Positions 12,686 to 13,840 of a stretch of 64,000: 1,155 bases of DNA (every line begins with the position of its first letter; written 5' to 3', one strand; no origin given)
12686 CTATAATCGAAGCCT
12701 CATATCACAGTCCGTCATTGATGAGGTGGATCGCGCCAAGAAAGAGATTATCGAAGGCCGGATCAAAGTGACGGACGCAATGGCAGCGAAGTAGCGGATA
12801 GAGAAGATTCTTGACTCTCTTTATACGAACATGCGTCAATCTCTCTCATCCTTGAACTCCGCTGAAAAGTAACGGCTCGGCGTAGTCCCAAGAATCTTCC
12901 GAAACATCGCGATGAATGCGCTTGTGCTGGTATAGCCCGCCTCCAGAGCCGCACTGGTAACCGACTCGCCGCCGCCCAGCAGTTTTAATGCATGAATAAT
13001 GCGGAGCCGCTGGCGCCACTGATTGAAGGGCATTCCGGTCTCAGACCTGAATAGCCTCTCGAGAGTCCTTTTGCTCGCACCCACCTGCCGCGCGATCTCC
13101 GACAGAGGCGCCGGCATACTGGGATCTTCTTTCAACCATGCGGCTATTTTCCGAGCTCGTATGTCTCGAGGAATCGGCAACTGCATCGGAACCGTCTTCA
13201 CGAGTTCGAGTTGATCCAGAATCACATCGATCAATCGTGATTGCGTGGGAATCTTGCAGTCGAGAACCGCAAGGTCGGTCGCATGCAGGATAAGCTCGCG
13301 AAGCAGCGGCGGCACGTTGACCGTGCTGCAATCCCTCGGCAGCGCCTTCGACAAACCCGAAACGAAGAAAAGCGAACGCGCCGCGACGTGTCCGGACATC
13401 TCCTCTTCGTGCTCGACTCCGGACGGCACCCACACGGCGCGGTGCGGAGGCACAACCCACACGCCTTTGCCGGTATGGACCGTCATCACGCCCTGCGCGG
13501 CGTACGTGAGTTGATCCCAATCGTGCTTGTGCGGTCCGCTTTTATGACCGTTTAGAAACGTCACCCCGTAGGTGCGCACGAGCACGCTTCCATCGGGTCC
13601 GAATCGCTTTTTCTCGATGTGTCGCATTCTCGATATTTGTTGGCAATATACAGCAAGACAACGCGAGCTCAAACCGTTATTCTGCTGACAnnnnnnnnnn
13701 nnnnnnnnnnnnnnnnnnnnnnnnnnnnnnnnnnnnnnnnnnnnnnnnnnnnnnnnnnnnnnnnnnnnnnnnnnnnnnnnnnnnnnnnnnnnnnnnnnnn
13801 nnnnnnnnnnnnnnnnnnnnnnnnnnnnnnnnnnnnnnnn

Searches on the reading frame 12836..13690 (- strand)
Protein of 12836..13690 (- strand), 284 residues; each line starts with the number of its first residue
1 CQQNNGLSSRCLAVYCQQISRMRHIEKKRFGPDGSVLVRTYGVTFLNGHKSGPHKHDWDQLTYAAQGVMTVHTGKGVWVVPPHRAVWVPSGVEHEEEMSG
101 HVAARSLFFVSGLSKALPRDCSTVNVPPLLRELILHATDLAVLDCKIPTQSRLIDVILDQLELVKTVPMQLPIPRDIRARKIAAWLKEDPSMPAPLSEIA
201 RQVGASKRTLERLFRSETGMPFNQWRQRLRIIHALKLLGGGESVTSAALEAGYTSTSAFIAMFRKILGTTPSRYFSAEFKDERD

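Call 68: search_protein_families(library=pfam, proteins=[window:12836-13690:-], max_evalue=0.001)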
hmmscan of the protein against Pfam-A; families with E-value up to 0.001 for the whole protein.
window:12836-13690:- (284 aa): 4 families
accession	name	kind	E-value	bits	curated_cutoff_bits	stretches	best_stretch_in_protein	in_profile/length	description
PF12833.13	HTH_18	-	5.8e-25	87.8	33.6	1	199-275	1-78/80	Helix-turn-helix domain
PF00165.29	HTH_AraC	-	5.7e-14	52.3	26.6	2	241-275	8-41/42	Bacterial regulatory helix-turn-helix proteins, AraC family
PF02311.25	AraC_binding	-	9e-07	29.1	21.1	1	48-131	13-98/135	AraC-like ligand binding domain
PF07883.17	Cupin_2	-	1.8e-05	24.8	27.2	1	44-106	4-66/70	Cupin domain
